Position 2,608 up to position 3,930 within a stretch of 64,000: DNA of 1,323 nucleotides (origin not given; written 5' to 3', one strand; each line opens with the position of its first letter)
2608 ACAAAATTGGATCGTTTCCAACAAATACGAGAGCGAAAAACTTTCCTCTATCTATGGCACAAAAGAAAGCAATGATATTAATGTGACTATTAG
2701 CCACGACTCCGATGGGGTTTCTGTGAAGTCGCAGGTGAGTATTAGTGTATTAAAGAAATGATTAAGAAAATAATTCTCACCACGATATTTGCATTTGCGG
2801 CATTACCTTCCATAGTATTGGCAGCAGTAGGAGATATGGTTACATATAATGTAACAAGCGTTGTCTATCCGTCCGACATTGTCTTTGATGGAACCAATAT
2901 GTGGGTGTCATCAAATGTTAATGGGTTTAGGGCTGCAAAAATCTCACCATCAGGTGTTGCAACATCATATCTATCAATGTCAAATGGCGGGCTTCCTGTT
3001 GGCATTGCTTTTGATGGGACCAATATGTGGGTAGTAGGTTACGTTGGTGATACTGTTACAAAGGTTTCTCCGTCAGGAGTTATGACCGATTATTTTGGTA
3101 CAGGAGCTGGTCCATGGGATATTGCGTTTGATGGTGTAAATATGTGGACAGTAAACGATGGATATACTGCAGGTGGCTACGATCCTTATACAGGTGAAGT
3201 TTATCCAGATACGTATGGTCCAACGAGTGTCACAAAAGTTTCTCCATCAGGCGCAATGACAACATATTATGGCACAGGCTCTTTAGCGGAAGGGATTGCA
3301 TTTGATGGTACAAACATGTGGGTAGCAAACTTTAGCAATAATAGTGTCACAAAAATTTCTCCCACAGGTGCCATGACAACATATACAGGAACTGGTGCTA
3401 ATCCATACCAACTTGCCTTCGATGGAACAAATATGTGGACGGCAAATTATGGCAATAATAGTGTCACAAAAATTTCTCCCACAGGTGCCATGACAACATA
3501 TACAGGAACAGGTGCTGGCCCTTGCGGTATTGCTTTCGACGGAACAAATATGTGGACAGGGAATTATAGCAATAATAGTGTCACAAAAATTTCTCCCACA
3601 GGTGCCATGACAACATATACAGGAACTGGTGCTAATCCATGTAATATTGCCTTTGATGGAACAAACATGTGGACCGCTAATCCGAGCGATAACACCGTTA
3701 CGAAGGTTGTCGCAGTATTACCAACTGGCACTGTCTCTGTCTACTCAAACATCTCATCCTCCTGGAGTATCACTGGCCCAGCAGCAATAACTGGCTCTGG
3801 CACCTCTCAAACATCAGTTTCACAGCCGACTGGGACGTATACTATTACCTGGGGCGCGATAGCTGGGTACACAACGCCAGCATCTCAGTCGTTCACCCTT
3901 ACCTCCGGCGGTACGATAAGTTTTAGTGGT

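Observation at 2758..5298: Vgb-like beta-propeller surface protein with three near-identical 120-bp tandem repeats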

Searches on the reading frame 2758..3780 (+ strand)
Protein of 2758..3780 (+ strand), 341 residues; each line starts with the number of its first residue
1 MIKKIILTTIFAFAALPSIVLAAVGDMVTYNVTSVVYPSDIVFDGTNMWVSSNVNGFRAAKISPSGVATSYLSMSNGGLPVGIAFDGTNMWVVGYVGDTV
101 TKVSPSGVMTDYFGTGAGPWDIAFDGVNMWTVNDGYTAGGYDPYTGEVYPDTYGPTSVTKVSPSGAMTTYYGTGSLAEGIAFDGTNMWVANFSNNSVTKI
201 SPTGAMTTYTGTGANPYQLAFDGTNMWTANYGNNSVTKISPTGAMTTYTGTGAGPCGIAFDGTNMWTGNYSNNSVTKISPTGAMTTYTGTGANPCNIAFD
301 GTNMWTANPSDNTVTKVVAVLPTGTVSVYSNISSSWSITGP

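Call 8: search_solved_structures(query=window:2758-3780:+, max_evalue=10, show_alignments=2)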
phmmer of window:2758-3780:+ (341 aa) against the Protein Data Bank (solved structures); distinct sequences matched with E-value up to 10: 2.
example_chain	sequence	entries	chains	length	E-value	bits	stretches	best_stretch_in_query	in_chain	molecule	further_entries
3scy_A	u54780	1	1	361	0.056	15.8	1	246-280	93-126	Hypothetical bacterial 6-phosphogluconolactonase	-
3fgb_A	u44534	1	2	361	0.23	13.8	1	247-276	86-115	uncharacterized protein Q89ZH8_BACTN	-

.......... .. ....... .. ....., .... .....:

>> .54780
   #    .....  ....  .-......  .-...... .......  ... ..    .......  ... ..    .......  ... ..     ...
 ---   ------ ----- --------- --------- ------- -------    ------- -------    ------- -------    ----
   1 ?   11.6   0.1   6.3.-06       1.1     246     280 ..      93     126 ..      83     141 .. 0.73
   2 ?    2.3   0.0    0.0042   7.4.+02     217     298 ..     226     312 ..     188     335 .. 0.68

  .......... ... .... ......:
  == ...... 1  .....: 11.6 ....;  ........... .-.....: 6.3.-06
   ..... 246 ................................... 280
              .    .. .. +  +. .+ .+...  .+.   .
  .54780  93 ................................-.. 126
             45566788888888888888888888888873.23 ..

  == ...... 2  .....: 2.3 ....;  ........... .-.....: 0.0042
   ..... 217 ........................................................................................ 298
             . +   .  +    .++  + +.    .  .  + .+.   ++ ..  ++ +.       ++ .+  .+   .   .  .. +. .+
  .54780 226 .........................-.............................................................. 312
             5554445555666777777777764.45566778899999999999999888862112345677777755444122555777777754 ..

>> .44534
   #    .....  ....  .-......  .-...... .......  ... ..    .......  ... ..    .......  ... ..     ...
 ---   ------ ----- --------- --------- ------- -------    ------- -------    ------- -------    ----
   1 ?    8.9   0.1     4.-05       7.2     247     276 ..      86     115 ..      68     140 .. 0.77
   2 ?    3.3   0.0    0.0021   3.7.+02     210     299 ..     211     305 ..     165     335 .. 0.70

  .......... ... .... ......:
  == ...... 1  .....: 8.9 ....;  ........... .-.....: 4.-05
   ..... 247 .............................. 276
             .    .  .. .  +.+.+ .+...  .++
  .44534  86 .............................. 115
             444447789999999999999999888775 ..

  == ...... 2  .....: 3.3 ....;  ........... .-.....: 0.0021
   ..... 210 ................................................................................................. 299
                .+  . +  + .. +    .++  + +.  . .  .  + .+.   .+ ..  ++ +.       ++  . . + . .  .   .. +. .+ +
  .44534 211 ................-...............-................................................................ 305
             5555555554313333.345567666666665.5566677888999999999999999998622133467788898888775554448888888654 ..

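Call 17: search_solved_structures(query=A1, max_evalue=10, show_alignments=2)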
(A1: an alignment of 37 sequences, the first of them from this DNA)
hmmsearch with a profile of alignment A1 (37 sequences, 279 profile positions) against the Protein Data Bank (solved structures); distinct sequences matched with E-value up to 10: 14.
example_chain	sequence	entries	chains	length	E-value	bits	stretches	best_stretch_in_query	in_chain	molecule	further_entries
2z2n_A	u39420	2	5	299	8e-25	90.4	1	14-274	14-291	virginiamycin B lyase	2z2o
2z2p_A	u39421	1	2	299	1.9e-24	89.2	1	14-274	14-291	Virginiamycin B lyase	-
2qc5_A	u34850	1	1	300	4.2e-19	71.7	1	26-263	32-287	Streptogramin B lactonase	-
3hxj_A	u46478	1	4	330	5.5e-09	38.5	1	13-267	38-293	Pyrrolo-quinoline quinone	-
5c2v_B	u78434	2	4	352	0.00017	23.8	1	99-214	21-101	HYDRAZINE SYNTHASE BETA SUBUNIT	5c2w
9m58_A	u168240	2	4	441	0.00021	23.5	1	132-212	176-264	Superoxide dismutase (SodC), Cu-Zn family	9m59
7qrw_A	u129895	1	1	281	0.0022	20.1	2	129-206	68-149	Isoform 4 of Tripartite motif-containing protein 3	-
8ptf_A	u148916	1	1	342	0.013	17.6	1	12-109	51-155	YncE family protein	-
8ptd_A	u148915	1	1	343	0.013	17.6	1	12-109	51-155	YncE family protein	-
2p4o_A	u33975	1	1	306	0.11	14.6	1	23-78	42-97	hypothetical protein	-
9rce_H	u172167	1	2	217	0.13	14.3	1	153-250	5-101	Peptidoglycan-binding protein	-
8a3w_E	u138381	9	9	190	0.26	13.3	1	168-222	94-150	Putative 60S ribosomal protein L9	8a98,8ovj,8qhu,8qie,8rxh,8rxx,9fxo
6az3_E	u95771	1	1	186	0.48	12.4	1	168-222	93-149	60S ribosomal protein L9, putative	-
3jcs_E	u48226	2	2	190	0.5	12.4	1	168-222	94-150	ribosomal protein L6 | uL6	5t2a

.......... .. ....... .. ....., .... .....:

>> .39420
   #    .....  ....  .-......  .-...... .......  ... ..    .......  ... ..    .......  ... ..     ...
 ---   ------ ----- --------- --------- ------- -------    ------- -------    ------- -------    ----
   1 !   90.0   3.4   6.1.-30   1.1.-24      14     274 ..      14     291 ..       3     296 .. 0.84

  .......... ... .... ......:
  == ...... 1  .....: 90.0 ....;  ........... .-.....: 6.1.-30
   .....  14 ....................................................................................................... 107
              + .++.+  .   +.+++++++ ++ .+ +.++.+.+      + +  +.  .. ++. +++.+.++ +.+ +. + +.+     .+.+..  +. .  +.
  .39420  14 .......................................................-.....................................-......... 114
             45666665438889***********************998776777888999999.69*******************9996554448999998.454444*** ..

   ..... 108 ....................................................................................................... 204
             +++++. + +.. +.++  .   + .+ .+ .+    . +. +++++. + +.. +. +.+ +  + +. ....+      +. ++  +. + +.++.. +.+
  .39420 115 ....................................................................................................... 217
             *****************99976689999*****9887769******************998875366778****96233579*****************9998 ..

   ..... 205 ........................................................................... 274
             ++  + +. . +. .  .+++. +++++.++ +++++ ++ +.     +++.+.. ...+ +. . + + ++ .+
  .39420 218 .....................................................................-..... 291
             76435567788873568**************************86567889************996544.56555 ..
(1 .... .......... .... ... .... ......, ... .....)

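Call 25: predict_structure(alignment_id=A2)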
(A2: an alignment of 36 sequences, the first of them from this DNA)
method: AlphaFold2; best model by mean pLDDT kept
length: 301 residues; sequences in the alignment: 36
mean_pLDDT: 93.6   pTM: 0.91
mean pLDDT of the five models: 93.6, 93.3, 92.8, 92.5, 90.3
residues with pLDDT >= 90: 250; 70-90: 42; 50-70: 9; < 50: 0
segments of 3 or more residues with pLDDT < 50: none
pLDDT, mean of each block of 10 residues (from residue 1): 91 91 97 84 93 81 97 93 92 94 98 84 71 92 97 95 98 98 97 98 98 98 97 98 98 97 96 97 96 93 62
secondary structure, 60 per line:
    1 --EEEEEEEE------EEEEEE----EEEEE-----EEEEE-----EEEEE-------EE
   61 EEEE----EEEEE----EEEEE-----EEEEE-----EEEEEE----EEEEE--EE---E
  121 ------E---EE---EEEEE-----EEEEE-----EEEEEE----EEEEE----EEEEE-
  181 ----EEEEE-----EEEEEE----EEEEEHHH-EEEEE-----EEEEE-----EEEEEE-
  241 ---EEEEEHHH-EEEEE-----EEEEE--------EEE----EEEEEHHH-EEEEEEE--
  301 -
elements in order: E3-10 E17-22 E27-31 E37-41 E47-51 E59-64 E69-73 E78-82 E88-92 E98-103 E108-112 E136-140 E146-150 E156-161 E166-170 E175-179 E185-189 E195-200 E205-209 E214-218 E224-228 E234-239 E244-248 E253-257 E263-267 E276-278 E283-287 E292-298

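Call 30: fold_search(model_id=the predicted structure, library=pdb)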
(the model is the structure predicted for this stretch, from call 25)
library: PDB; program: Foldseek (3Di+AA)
matches with E <= 10: 1387; with E <= 0.001: 874
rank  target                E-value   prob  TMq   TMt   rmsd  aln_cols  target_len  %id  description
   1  2z2o_A                4.3e-16  1.00  0.81  0.82   3.3       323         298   17  Crystal Structure of apo virginiamycin B lyase from Staphylococcus aureus (released 2007-06-19)
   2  2qc5                  7.7e-16  1.00  0.80  0.81   3.1       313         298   19  Streptogramin B lyase structure (released 2008-10-14)
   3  2z2o_D                1.5e-15  1.00  0.81  0.83   3.2       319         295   18  Crystal Structure of apo virginiamycin B lyase from Staphylococcus aureus (released 2007-06-19)
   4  2z2o_C                4.0e-15  1.00  0.82  0.82   3.1       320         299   17  Crystal Structure of apo virginiamycin B lyase from Staphylococcus aureus (released 2007-06-19)
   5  2z2p_A                4.0e-15  1.00  0.81  0.83   3.2       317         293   17  Crystal Structure of catalytically inactive H270A virginiamycin B lyase from Staphylococcus aureus with Quinupristin (released 2007-06-19)
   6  2z2n                  1.0e-14  1.00  0.79  0.81   3.4       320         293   16  Crystal Structure of selenomethionine substituted virginiamycin B lyase from Staphylococcus aureus (released 2007-06-19)
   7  3ww9                  3.7e-12  1.00  0.61  0.72   4.4       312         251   18  Crystal structure of the computationally designed Pizza6 protein (released 2014-10-08)
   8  5mzh_A                4.5e-12  1.00  0.70  0.54   7.7       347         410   14  Crystal structure of ODA16 from Chlamydomonas reinhardtii (released 2017-03-22)
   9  7zpz                  7.6e-12  1.00  0.62  0.73   5.4       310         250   19  Crystal structure of Pizza6-TSR-TSH with Silicotungstic Acid (STA) polyoxometalate (released 2023-05-10)
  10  6rek                  1.2e-11  1.00  0.63  0.74   5.0       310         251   20  Crystal structure of Pizza6-SH with Cu2+ (released 2019-07-31)
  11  7seu_D                1.4e-11  1.00  0.77  0.74   3.4       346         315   11  Crystal structure of E coli contaminant protein YncE co-purified with a plant protein (released 2022-04-20)
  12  3jb9_L                1.5e-11  1.00  0.79  0.81   2.8       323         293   10  Cryo-EM structure of the yeast spliceosome at 3.6 angstrom resolution (released 2015-09-23)
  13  1l0q_A                3.3e-11  1.00  0.71  0.56   2.4       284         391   25  Tandem YVTN beta-propeller and PKD domains from an archaeal surface layer protein (released 2002-11-06)
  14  3vgz_A                4.7e-11  1.00  0.76  0.71   3.7       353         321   11  Crystal structure of E. coli YncE (released 2011-11-16)
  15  6ren_A                6.4e-11  1.00  0.63  0.74   5.3       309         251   18  Crystal structure of 3fPizza6-SH with Zn2+ (released 2019-07-31)
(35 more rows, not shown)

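Call 33: search_protein_families(library=pfam, proteins=[window:2821-3735:+], max_evalue=1)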
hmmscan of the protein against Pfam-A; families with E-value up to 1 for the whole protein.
window:2821-3735:+ (305 aa): 6 families
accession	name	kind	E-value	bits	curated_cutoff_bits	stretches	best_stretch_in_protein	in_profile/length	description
PF24684.1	Vgb_lyase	-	6.6e-18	65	50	2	136-296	77-249/290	Virginiamycin B lyase family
PF08450.18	SGL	-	9.8e-05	22.5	26.3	1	158-205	188-237/246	SMP-30/Gluconolactonase/LRE-like region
PF15025.12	C5orf34-like_N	-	0.00012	22.5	27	0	169-191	11-33/70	C5orf34-like, N-terminal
PF06632.17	XRCC4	-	0.00035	20.9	26.2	0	239-258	21-40/102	XRCC4 N-terminal domain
PF05430.17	Methyltransf_30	-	0.015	15.6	22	0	165-192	66-93/124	S-adenosyl-L-methionine-dependent methyltransferase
PF22701.2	Mala_s_1-like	-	0.055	13.7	27.5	0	165-212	100-149/195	Mal s 1 allergenic protein-like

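Call 38: find_related_loci(query=A2, collection=genome_contigs, flank=4000)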
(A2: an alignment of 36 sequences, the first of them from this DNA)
Query A2 (301 aa) in genome_contigs; peptide patterns used: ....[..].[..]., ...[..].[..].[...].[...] (x = any residue, [..] = any of these).
599 stretches matched a pattern (row limit reached: there are more); 567 encode a relative of the query (tblastn E <= 1e-3); the best 80 are kept; 79 distinct loci.
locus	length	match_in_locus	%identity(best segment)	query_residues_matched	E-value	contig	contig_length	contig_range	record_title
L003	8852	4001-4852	74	4-296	1e-134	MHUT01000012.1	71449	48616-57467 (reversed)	MAG: Candidatus Yonathbacteria bacterium RIFCSPHIGHO2_02_FULL_44_14 rifcsphigho2_02_scaffold_308, whole genome shotgun s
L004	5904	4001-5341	61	4-300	4e-94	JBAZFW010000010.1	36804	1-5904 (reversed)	MAG: Patescibacteria group bacterium isolate SO_2017_LW3_29 NODE_2685_length_36804_cov_3.374540_LW162_2017, whole genome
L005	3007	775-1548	61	17-297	5e-94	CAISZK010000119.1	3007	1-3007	MAG: uncultured Bacteroidetes bacterium isolate AlinenLipids_bin-4460 genome assembly, contig: bin-4460:119/476, whole g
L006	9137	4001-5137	61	17-296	2e-90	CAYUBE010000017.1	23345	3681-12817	MAG TPA_asm: uncultured Candidatus Saccharibacteria bacterium isolate binchicken_co3_598 genome assembly, contig: NODE_6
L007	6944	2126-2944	55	1-299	3e-80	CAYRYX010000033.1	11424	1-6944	MAG TPA_asm: uncultured Bdellovibrionales bacterium isolate binchicken_co245_258 genome assembly, contig: NODE_6652_leng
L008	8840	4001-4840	54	15-298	1e-78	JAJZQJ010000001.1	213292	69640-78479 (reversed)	MAG: bacterium isolate SKS1.bin43 NODE_53_length_213292_cov_3.190327, whole genome shotgun sequence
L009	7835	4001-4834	54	4-296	2e-75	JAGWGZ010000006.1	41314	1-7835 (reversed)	MAG: Nanoarchaeota archaeon isolate REEA64 REEA64-150_1417, whole genome shotgun sequence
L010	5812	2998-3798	55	17-296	4e-75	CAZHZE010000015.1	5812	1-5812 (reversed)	MAG TPA_asm: uncultured Gammaproteobacteria bacterium isolate SRP263991_co7_529 genome assembly, contig: NODE_31191_leng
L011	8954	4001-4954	53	2-296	4e-79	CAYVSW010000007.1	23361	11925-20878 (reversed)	MAG TPA_asm: uncultured Candidatus Saccharibacteria bacterium isolate SRP219642_co7_46 genome assembly, contig: NODE_305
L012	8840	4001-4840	51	3-296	8e-72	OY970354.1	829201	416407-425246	MAG: uncultured bacterium isolate MFD04540.bin.2.12 genome assembly, chromosome: 1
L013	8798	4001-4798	51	3-296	2e-71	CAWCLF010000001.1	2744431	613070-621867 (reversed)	MAG: uncultured Spirochaetota bacterium isolate MFD03726.bin.1.133 genome assembly, contig: contig_29797, whole genome s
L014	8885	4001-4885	50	4-297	1e-71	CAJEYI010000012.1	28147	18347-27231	uncultured bacterium isolate SB-2103-1078-G15 genome assembly, contig: sag_spades_SB-2103-1078-G15_0000012, whole genome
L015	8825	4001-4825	56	17-296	1e-71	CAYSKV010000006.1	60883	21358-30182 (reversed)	MAG TPA_asm: uncultured Gammaproteobacteria bacterium isolate binchicken_co154_6 genome assembly, contig: NODE_490_lengt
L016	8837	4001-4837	51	2-301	2e-70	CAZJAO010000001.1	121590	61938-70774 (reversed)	MAG TPA_asm: Candidatus Woesearchaeota archaeon isolate binchicken_co241_373 genome assembly, contig: NODE_130_length_12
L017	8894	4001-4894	49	10-296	6e-68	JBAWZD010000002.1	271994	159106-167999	MAG: bacterium isolate ELA106 MAG106_2, whole genome shotgun sequence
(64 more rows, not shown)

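Call 57: search_protein_representatives(alignment_id=A2)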
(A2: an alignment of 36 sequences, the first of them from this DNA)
Query: 36 sequences, 279 profile positions. Proteins with E-value up to 0.001 (for the whole library): 72216; up to 1e-10: 29670; up to 1e-30: 3943. The best 150 are listed.
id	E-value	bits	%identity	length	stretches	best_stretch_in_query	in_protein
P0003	9.1e-242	815.2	-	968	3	5-275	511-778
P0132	9.8e-202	683.9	-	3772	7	42-277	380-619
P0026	1.6e-177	604.5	-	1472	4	69-267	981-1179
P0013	3.1e-175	597.0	-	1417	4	87-253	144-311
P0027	4.0e-172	586.8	-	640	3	18-199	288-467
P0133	1.6e-171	584.8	-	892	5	13-271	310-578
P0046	1.6e-160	548.7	-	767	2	2-277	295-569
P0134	2.2e-160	548.3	-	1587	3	7-260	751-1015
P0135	3.6e-157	537.7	-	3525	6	9-275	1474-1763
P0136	6.9e-152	520.4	-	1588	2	6-276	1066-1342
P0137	1.1e-151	519.8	-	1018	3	3-274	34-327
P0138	6.5e-150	513.9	-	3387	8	44-277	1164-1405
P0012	1.2e-145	499.9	-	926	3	3-277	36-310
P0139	2.5e-144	495.6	-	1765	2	76-265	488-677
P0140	3.3e-143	491.9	-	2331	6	15-210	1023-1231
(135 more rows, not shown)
